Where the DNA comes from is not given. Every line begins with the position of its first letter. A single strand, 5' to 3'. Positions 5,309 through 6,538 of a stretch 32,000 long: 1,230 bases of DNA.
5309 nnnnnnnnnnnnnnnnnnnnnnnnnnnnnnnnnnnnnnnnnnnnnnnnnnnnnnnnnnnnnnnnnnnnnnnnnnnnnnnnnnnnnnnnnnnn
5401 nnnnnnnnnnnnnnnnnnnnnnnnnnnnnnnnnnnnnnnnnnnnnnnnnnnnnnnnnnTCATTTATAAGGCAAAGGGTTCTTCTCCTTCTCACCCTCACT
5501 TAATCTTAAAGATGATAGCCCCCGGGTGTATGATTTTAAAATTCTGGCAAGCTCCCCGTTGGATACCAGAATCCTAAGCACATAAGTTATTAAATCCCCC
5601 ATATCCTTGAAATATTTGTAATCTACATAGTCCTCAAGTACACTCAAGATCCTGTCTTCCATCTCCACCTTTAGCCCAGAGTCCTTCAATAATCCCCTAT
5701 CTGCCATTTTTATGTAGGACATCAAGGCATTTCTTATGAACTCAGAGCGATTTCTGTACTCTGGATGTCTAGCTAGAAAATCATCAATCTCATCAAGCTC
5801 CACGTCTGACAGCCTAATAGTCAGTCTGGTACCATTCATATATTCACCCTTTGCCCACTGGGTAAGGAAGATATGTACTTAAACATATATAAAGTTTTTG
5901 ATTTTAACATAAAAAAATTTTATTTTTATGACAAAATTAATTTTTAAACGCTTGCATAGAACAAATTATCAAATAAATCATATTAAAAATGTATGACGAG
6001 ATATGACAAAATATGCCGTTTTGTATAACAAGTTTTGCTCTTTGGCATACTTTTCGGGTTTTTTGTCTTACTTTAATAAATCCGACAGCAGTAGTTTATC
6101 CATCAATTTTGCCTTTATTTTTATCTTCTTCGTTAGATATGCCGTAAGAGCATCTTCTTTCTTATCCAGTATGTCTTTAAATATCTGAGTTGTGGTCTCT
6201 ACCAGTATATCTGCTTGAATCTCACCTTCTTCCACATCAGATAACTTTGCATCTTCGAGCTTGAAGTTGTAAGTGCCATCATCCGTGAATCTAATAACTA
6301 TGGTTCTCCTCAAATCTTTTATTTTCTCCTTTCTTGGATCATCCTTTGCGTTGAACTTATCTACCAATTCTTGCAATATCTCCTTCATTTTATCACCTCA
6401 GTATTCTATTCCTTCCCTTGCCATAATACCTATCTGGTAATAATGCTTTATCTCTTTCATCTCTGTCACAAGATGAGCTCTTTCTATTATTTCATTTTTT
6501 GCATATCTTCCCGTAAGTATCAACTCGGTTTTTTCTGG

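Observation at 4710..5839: RHH DNA-binding protein coupled to a minimal FtsZ/tubulin GTPase-domain-only protein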

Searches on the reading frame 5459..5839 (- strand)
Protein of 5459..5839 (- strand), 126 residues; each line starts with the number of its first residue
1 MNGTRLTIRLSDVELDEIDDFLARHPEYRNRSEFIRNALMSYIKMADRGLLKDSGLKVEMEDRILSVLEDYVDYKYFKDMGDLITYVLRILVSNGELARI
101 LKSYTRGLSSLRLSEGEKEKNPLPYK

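Call 3: search_protein_families(library=pfam, proteins=[window:5459-5839:-], max_evalue=1)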
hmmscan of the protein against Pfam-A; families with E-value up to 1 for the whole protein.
window:5459-5839:- (126 aa): 3 families
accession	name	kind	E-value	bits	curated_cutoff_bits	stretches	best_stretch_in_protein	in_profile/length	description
PF01402.27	RHH_1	-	0.0006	20.1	20.5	1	5-43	1-37/39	Ribbon-helix-helix protein, copG family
PF17723.7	RHH_8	-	0.0035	17.9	25.4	1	5-45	5-44/119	Ribbon-Helix-Helix transcriptional regulator family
PF10797.14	YhfT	-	0.11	11.9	26.1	1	13-46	336-369/430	Protein of unknown function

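Call 4: search_protein_families(library=ncbifam, proteins=[window:5459-5839:-], max_evalue=1)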
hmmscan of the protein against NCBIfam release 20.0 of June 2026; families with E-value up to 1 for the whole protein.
window:5459-5839:- (126 aa): 7 families
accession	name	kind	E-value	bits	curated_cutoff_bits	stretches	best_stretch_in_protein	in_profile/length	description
NF002815.0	PRK02967.1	equivalog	0.0008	19.4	83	1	5-45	3-42/139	nickel-responsive transcriptional regulator NikR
TIGR02793.1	nikR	equivalog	0.0036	17.6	175.45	1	5-45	2-41/129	nickel-responsive transcriptional regulator NikR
NF002169.0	PRK01002.1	subfamily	0.0038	17.2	111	1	4-44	5-44/141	nickel responsive regulator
NF058555.1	TransRegCdrSHalo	equivalog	0.01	15.8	100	1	5-44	3-41/61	transcriptional regulator CdrS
NF053762.1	aCcr1_fam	equivalog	0.022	14.7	60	1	30-43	25-38/38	aCcr1 family cell cycle regulator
NF003381.0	PRK04460.1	equivalog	0.13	12.3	105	1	4-40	5-40/139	nickel-responsive transcriptional regulator NikR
NF010497.0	PRK13916.1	equivalog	0.14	12.2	140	1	3-45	5-46/109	plasmid segregation protein ParR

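Call 12: find_homologous_proteins(query=window:5459-5839:-)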
Query window:5459-5839:- (126 aa): 17 proteins with E <= 0.001 among 26 candidates.
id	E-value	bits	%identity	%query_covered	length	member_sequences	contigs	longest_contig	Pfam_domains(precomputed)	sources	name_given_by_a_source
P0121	1.8e-73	262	99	100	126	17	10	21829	-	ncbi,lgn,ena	-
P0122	2.1e-63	230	86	98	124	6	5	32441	-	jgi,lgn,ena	-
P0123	2.2e-63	230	87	100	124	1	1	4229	-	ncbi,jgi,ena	-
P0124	3.3e-63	229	87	100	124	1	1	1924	-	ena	-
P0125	7.5e-63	228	89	98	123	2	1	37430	-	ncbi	-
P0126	2.3e-62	227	85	98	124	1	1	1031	-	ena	-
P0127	4.1e-62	226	87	98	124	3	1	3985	-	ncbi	-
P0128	4.7e-62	226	88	98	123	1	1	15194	-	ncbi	-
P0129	1.1e-61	224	84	98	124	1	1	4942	-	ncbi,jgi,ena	-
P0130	2.8e-61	223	84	98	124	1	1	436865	-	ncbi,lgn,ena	-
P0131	5.3e-60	219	82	100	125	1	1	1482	-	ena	-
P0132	1.2e-59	218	82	100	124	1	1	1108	-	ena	-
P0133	2.2e-58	214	81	98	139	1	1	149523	-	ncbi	-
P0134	8.2e-58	212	82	98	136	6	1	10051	-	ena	-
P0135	2.0e-49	185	69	95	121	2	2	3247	-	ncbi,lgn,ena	-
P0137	2.7e-36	142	57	90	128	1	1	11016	-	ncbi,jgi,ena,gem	-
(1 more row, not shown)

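Call 44: predict_structure(alignment_id=A2)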
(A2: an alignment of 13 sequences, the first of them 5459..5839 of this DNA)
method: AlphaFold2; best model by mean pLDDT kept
length: 126 residues; sequences in the alignment: 13
mean_pLDDT: 56.3   pTM: 0.42
mean pLDDT of the five models: 56.3, 52.5, 49.4, 46.4, 44.8
residues with pLDDT >= 90: 0; 70-90: 11; 50-70: 79; < 50: 36
segments of 3 or more residues with pLDDT < 50: 1-11, 55-63, 68-77, 124-126
pLDDT, mean of each block of 10 residues (from residue 1): 27 61 74 64 60 49 47 46 60 65 66 61 50
secondary structure, 60 per line:
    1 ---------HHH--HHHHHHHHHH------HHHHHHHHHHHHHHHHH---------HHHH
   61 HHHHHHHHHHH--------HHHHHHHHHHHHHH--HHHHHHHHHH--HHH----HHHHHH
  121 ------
elements in order: H15-24 H31-47 H57-71 H80-93 H96-105 H115-120

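Call 65: find_related_loci(query=A5, collection=metagenome_contigs, flank=3000)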
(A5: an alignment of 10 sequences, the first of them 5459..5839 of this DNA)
Query A5 (126 aa) in metagenome_contigs; peptide patterns used: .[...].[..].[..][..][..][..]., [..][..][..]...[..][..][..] (x = any residue, [..] = any of these).
600 stretches matched a pattern (row limit reached: there are more); 1 encode a relative of the query (tblastn E <= 1e-3); 1 distinct loci.
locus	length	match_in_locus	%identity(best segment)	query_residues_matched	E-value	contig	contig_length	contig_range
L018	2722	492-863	85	1-124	5e-71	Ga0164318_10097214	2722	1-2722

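Call 66: find_homologous_proteins(query=A5, max_evalue=0.01)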
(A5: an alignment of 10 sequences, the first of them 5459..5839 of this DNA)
Query A5 (10 sequences) (126 aa, profile of the alignment): 139 proteins with E <= 0.01 among 1324 candidates; the best 120 are listed.
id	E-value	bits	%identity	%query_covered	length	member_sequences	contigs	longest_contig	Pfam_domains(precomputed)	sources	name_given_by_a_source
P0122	1.4e-59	217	86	98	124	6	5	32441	-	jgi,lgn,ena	-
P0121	3.2e-59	216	99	100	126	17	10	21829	-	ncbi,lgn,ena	-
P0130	6.9e-59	215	84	98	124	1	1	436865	-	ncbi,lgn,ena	-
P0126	1.2e-58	214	85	98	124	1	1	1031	-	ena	-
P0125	2.0e-58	214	89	98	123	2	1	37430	-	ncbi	-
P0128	4.4e-58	213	88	98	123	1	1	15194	-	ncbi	-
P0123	6.7e-58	212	87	100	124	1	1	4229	-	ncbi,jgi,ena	-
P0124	7.4e-58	212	87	100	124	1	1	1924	-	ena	-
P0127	6.2e-57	209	87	98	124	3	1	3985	-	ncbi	-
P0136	1.7e-56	208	68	94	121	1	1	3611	-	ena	-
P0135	3.5e-56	207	69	95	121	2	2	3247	-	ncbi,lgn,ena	-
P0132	6.2e-56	206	82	100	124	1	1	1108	-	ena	-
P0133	1.2e-55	205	81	98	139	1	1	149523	-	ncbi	-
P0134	3.6e-55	203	82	98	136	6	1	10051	-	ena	-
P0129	4.2e-55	203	84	98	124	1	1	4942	-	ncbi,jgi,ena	-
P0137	3.3e-49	184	57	90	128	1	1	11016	-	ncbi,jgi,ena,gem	-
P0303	4.3e-28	116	38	55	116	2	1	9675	-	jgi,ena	-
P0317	3.4e-19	87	32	56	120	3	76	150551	-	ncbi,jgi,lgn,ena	-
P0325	1.2e-18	85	43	35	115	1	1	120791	-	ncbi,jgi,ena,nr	ncbi:MAG: ribbon-helix-helix domain-containing protein [Methanomassiliicoccaceae archaeon]|nr:ribbon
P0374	2.1e-14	72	37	34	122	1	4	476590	-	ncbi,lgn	-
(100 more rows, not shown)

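Call 67: find_encoding_contigs(protein=P0374, flank=3500, max_places=2)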
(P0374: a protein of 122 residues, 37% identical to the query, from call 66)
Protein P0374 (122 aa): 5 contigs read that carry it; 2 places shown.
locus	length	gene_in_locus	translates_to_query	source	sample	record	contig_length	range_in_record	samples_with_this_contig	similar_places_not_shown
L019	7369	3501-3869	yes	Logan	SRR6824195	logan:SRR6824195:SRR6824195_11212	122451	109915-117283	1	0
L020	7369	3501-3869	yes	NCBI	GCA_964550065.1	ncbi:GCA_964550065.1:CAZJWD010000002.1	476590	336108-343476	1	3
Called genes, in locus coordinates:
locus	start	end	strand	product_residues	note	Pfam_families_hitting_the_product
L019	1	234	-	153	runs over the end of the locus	PF00881:Nitroreductase (weak)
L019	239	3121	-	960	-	PF00133:tRNA-synt_1, PF09334:tRNA-synt_1g (faint), PF08264:Anticodon_1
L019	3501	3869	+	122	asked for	-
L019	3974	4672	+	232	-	PF00091:Tubulin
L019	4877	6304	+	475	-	PF17767:NAPRTase_N, PF04095:NAPRTase, PF17956:NAPRTase_C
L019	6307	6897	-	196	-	PF01558:POR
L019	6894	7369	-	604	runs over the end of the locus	PF01855:POR_N, PF12797:Fer4_2 (faint), PF12838:Fer4_7 (faint), PF02775:TPP_enzyme_C, PF14697:Fer4_21 (weak), PF00037:Fer4, PF12837:Fer4_6 (weak)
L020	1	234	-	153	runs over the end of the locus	PF00881:Nitroreductase (weak)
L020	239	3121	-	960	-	PF00133:tRNA-synt_1, PF09334:tRNA-synt_1g (faint), PF08264:Anticodon_1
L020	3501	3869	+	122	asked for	-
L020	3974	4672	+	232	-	PF00091:Tubulin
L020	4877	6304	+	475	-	PF17767:NAPRTase_N, PF04095:NAPRTase, PF17956:NAPRTase_C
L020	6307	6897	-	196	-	PF01558:POR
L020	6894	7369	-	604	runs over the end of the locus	PF01855:POR_N, PF12838:Fer4_7 (faint), PF12797:Fer4_2 (faint), PF02775:TPP_enzyme_C, PF14697:Fer4_21 (weak), PF00037:Fer4, PF12837:Fer4_6 (weak)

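Call 68: find_encoding_contigs(protein=P0317, flank=3500, max_places=2)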
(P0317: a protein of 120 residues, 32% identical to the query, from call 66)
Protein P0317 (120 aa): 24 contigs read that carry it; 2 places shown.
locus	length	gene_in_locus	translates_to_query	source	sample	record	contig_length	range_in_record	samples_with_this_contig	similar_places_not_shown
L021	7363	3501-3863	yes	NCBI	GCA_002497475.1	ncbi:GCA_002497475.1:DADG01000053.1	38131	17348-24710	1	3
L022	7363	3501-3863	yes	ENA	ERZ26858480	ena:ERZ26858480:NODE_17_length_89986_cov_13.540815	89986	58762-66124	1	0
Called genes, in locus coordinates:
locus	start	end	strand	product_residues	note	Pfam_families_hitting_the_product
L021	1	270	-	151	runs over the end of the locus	PF00881:Nitroreductase (weak)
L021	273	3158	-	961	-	PF00133:tRNA-synt_1, PF09334:tRNA-synt_1g (faint), PF08264:Anticodon_1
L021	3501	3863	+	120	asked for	-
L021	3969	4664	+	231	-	PF00091:Tubulin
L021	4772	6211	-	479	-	PF03703:bPH_2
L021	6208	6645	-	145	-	PF03703:bPH_2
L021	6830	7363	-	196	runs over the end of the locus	PF01558:POR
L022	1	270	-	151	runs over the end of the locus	PF00881:Nitroreductase (weak)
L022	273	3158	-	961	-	PF00133:tRNA-synt_1, PF09334:tRNA-synt_1g (faint), PF08264:Anticodon_1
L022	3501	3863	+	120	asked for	-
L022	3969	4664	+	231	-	PF00091:Tubulin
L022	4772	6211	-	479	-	PF03703:bPH_2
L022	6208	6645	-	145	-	PF03703:bPH_2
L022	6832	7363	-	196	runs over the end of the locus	PF01558:POR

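Call 74: search_protein_families(library=pfam, proteins=[P0317, P0325, P0303], max_evalue=10)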
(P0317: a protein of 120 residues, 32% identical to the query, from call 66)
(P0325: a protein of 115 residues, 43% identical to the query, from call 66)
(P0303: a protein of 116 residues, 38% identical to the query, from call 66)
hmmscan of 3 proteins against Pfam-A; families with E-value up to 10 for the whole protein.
P0317 (120 aa): 4 families
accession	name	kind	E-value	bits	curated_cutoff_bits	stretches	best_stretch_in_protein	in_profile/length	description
PF17723.7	RHH_8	-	0.00032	21.2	25.4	1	6-83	4-81/119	Ribbon-Helix-Helix transcriptional regulator family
PF21983.2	NikA-like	-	0.018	15.6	27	1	83-108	29-57/72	Mobilization protein NikA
PF01402.27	RHH_1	-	0.049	14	20.5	1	31-44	24-37/39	Ribbon-helix-helix protein, copG family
PF19839.5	RHH_9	-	0.13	12.5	23.4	1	5-46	5-45/65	Ribbon-helix-helix protein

P0325 (115 aa): 2 families
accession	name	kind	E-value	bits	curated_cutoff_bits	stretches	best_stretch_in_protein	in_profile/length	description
PF17723.7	RHH_8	-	0.0012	19.4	25.4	2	2-48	2-47/119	Ribbon-Helix-Helix transcriptional regulator family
PF01402.27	RHH_1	-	0.18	12.2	20.5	1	30-43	24-37/39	Ribbon-helix-helix protein, copG family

P0303 (116 aa): 3 families
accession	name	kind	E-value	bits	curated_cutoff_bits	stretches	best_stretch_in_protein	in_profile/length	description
PF18312.6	ScsC_N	-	0.083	13.1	25.8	1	16-28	7-19/34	Copper resistance protein ScsC N-terminal domain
PF17723.7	RHH_8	-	0.16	12.5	25.4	1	2-47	2-46/119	Ribbon-Helix-Helix transcriptional regulator family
PF14486.12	DUF4432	-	0.23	10.6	32.5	1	24-79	205-261/304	Domain of unknown function (DUF4432)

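Call 93: search_dna_similar(query=window:5459-5839:-, collection=plasmids, mode=protein, max_rows=8, max_evalue=0.001)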
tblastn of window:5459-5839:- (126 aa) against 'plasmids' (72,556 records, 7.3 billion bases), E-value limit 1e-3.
No match.

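Call 99: search_protein_families(library=ncbifam, proteins=[P0317, P0303, P0137], max_evalue=1)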
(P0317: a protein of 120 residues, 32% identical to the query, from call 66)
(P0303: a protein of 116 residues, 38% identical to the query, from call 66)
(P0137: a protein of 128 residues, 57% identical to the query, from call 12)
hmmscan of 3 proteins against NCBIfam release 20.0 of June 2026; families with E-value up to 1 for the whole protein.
P0317 (120 aa): 9 families
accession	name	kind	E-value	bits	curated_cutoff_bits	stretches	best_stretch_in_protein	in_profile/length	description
NF058555.1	TransRegCdrSHalo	equivalog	1.7e-07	31.1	100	1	7-56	3-52/61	transcriptional regulator CdrS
NF053762.1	aCcr1_fam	equivalog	0.0041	17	60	1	8-44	3-38/38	aCcr1 family cell cycle regulator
NF010497.0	PRK13916.1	equivalog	0.0091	16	140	1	2-46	2-46/109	plasmid segregation protein ParR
NF002815.0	PRK02967.1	equivalog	0.016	15.3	83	1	7-52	3-48/139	nickel-responsive transcriptional regulator NikR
NF003381.0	PRK04460.1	equivalog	0.043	13.9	105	1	14-57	13-56/139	nickel-responsive transcriptional regulator NikR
NF002169.0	PRK01002.1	subfamily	0.056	13.4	111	1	17-48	16-47/141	nickel responsive regulator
NF041551.1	YlcI_YnfO_N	subfamily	0.097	12.7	30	1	31-45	26-40/42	YlcI/YnfO family protein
NF040666.1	Tn5252_Orf10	equivalog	0.11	12.9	110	1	10-40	8-38/114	SAG1252 family conjugative relaxosome accessory protein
NF001884.0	PRK00630.1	subfamily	0.13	12.4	119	1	20-61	25-66/148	nickel responsive regulator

P0303 (116 aa): 4 families
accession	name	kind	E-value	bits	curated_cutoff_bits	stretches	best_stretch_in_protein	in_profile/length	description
NF010497.0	PRK13916.1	equivalog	0.00076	19.5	140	1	3-51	5-52/109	plasmid segregation protein ParR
NF058555.1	TransRegCdrSHalo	equivalog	0.0026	17.7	100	1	4-50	2-47/61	transcriptional regulator CdrS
NF041551.1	YlcI_YnfO_N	subfamily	0.026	14.6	30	1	30-44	26-40/42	YlcI/YnfO family protein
NF053762.1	aCcr1_fam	equivalog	0.064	13.2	60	1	30-43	25-38/38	aCcr1 family cell cycle regulator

P0137 (128 aa): 4 families
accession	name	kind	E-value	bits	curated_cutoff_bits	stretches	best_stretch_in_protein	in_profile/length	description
NF058555.1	TransRegCdrSHalo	equivalog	0.00013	21.9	100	1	4-53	2-50/61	transcriptional regulator CdrS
NF002169.0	PRK01002.1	subfamily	0.0024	17.8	111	1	4-47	5-47/141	nickel responsive regulator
NF002815.0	PRK02967.1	equivalog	0.0081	16.2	83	1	4-51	2-48/139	nickel-responsive transcriptional regulator NikR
TIGR02793.1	nikR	equivalog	0.048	13.9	175.45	1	5-56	2-52/129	nickel-responsive transcriptional regulator NikR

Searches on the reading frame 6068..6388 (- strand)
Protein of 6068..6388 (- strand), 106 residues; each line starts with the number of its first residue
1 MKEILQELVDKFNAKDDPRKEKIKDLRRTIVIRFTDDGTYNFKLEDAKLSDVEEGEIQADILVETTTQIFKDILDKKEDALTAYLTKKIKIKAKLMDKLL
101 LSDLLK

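Call 3: search_protein_families(library=pfam, proteins=[window:6068-6388:-], max_evalue=1)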
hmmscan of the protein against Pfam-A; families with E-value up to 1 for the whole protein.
window:6068-6388:- (106 aa): 4 families
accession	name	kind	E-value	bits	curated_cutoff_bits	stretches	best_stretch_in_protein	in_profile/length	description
PF02036.22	SCP2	-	5.2e-07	30.4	21.3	1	11-98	3-93/101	SCP-2 sterol transfer family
PF14864.11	Alkyl_sulf_C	-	0.0016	19.1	27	1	21-93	27-101/125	Alkyl sulfatase C-terminal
PF13944.12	Calycin_like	-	0.035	14.8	30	1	22-60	23-56/124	Calycin-like beta-barrel domain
PF24889.1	CCTL2_WNK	-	0.097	13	27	1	39-75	27-63/75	WNK CCTL2 domain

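Call 4: search_protein_families(library=ncbifam, proteins=[window:6068-6388:-], max_evalue=1)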
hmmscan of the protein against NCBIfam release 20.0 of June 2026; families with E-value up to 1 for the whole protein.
window:6068-6388:- (106 aa): 1 family
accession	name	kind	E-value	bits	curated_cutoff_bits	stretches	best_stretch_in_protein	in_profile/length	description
NF000460.1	fusD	exception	0.027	14.4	450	1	2-97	14-110/213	FusD family fusidic acid resistance EF-G-binding protein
